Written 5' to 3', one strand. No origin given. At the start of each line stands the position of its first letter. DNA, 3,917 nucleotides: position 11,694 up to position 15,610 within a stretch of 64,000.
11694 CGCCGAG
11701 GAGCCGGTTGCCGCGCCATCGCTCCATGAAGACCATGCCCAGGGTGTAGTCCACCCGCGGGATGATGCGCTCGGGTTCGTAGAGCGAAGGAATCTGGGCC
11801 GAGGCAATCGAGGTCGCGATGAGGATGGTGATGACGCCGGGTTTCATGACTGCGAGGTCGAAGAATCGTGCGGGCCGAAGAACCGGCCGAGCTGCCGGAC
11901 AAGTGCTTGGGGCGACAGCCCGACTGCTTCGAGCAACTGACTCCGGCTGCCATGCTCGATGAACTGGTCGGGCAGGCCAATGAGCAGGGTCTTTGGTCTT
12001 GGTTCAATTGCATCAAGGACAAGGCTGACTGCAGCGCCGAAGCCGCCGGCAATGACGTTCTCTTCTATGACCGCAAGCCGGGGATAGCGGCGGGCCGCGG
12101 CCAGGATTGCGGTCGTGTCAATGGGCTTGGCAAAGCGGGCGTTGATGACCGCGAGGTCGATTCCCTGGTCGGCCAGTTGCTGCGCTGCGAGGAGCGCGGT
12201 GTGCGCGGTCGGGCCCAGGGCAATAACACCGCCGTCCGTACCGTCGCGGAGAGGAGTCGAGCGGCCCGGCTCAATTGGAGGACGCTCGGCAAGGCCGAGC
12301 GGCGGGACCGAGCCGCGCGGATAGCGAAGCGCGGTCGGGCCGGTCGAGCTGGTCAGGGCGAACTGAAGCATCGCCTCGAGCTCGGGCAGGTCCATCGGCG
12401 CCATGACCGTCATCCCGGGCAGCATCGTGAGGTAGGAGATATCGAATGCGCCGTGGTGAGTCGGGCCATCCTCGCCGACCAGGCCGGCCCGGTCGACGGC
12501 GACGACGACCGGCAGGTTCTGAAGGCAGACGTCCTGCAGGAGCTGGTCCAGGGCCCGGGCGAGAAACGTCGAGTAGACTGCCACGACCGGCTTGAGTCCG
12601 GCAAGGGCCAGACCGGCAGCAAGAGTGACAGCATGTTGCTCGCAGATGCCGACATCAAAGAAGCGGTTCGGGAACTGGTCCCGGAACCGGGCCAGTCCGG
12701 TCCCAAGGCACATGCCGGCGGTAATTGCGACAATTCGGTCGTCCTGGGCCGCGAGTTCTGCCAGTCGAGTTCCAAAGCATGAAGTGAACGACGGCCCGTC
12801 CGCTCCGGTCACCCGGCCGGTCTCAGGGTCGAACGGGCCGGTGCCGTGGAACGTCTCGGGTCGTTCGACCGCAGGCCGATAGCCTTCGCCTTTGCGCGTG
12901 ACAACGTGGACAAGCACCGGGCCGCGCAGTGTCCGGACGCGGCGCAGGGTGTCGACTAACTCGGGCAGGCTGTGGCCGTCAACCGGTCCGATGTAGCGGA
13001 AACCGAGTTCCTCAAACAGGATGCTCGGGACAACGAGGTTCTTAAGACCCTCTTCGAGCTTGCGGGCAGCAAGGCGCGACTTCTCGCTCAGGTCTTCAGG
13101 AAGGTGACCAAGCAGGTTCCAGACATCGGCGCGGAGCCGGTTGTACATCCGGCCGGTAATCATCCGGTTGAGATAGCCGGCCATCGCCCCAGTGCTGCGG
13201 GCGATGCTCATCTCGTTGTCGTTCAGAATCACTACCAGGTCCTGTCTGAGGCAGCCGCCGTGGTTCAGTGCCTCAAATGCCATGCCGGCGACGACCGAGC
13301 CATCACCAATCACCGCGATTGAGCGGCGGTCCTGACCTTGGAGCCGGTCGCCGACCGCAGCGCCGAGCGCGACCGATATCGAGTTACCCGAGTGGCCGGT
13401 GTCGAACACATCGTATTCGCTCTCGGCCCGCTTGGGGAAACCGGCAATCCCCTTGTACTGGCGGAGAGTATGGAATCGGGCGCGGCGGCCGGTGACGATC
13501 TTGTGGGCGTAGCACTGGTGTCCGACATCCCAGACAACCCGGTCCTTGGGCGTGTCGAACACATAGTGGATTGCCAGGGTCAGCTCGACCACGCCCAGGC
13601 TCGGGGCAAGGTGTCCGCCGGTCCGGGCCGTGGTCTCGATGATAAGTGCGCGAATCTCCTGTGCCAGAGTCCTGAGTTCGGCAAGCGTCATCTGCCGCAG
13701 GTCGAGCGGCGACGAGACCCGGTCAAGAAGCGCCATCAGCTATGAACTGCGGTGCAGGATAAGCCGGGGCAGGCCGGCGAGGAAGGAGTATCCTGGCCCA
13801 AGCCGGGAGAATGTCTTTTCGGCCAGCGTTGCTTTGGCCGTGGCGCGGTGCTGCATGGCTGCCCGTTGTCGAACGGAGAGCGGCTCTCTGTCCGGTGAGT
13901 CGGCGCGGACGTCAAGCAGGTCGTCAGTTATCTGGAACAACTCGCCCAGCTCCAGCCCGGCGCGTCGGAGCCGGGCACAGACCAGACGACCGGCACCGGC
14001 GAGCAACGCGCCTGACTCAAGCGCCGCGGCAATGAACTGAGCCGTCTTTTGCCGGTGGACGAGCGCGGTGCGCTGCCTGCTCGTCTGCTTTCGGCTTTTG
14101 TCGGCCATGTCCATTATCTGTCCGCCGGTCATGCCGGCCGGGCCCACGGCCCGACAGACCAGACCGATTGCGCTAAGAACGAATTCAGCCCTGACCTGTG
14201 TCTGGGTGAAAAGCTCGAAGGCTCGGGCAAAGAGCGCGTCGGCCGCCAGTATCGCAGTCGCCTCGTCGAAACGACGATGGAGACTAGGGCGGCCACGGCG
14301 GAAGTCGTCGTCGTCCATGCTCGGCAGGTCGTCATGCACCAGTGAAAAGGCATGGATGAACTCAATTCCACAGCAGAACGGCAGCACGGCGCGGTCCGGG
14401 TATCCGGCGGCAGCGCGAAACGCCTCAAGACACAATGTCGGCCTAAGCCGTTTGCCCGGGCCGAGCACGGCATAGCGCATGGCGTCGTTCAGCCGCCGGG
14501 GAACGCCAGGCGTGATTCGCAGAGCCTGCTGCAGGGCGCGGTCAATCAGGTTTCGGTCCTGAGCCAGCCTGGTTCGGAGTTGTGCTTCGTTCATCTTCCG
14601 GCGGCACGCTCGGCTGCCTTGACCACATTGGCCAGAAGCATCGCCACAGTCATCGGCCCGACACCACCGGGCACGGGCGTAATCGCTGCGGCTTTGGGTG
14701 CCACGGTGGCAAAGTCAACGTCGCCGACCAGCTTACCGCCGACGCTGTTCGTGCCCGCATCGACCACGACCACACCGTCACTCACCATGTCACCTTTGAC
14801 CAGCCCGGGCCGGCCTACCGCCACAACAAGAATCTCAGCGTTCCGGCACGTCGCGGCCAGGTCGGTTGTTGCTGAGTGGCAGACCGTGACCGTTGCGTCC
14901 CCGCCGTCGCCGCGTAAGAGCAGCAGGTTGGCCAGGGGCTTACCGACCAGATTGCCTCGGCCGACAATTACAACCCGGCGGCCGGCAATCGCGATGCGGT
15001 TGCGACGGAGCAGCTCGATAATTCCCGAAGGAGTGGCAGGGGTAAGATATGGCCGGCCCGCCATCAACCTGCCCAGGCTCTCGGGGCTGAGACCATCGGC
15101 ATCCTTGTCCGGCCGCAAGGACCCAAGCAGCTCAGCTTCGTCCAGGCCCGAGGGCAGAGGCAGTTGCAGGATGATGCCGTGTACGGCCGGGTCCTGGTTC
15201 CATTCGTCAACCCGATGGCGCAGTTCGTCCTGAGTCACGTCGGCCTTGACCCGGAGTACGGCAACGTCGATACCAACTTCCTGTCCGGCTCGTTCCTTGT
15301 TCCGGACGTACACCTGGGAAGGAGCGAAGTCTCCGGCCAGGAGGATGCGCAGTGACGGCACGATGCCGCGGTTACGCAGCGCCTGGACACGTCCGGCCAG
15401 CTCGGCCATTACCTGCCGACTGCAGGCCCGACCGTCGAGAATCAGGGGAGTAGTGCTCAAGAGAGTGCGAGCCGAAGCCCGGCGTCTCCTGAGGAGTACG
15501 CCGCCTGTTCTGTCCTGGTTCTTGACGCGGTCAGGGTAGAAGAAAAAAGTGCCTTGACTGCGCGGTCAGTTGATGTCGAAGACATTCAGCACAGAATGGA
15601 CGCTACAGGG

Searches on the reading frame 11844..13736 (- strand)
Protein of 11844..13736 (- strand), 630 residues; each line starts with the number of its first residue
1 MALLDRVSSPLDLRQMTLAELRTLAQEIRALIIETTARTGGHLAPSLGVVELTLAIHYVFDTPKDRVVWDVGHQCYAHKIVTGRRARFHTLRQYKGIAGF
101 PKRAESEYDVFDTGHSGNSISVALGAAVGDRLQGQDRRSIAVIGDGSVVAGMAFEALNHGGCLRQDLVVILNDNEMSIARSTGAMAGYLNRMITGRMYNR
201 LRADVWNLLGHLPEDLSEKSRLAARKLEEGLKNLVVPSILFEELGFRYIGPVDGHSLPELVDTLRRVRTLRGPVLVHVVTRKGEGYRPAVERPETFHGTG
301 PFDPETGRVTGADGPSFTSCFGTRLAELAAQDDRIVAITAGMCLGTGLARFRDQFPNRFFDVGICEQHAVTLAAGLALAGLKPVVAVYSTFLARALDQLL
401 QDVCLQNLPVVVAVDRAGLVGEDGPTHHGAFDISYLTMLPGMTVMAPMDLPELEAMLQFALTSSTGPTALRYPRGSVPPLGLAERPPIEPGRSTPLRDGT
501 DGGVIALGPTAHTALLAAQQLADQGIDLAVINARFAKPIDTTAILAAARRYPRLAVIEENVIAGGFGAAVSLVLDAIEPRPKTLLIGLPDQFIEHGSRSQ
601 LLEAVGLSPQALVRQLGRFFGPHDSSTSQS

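Call 47: search_protein_families(library=pfam, proteins=[window:11844-13736:-], max_evalue=0.001)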
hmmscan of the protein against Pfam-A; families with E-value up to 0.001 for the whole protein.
window:11844-13736:- (630 aa): 6 families
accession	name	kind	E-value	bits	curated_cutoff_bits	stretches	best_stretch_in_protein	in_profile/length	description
PF13292.11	DXP_synthase_N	-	3.4e-116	387.8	21.2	1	4-280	1-274/274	1-deoxy-D-xylulose-5-phosphate synthase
PF02779.29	Transket_pyr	-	2.6e-43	148.1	27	1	316-478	4-173/174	Transketolase, pyrimidine binding domain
PF02780.25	Transketolase_C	-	1.6e-24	86.6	25.9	1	495-611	5-123/124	Transketolase, C-terminal domain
PF02775.26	TPP_enzyme_C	-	3e-06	27.5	21.9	1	114-176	28-84/151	Thiamine pyrophosphate enzyme, C-terminal TPP binding domain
PF00676.26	E1_dh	-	0.00052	19.5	22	0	117-179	104-166/300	Dehydrogenase E1 component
PF00456.26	Transketolase_N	-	0.00078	19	22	0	25-184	6-193/334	Transketolase, thiamine diphosphate binding domain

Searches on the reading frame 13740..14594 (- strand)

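Call 47: search_protein_families(library=pfam, proteins=[window:13740-14594:-], max_evalue=0.001)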
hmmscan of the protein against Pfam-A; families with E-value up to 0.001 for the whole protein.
window:13740-14594:- (284 aa): 1 family
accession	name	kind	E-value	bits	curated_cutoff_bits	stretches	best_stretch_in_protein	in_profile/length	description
PF00348.22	polyprenyl_synt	-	2.9e-45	154.9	27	1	34-233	3-195/251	Polyprenyl synthetase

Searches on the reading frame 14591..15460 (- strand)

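Call 63: search_protein_families(library=pfam, proteins=[window:14591-15460:-], max_evalue=0.001)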
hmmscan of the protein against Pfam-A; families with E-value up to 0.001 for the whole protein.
window:14591-15460:- (289 aa): 2 families
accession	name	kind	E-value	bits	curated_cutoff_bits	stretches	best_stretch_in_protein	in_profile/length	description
PF02882.25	THF_DHG_CYH_C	-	1.4e-62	210.2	27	1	126-286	2-159/160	Tetrahydrofolate dehydrogenase/cyclohydrolase, NAD(P)-binding domain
PF00763.28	THF_DHG_CYH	-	3.6e-32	111.5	32.8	1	8-122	1-115/115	Tetrahydrofolate dehydrogenase/cyclohydrolase, catalytic domain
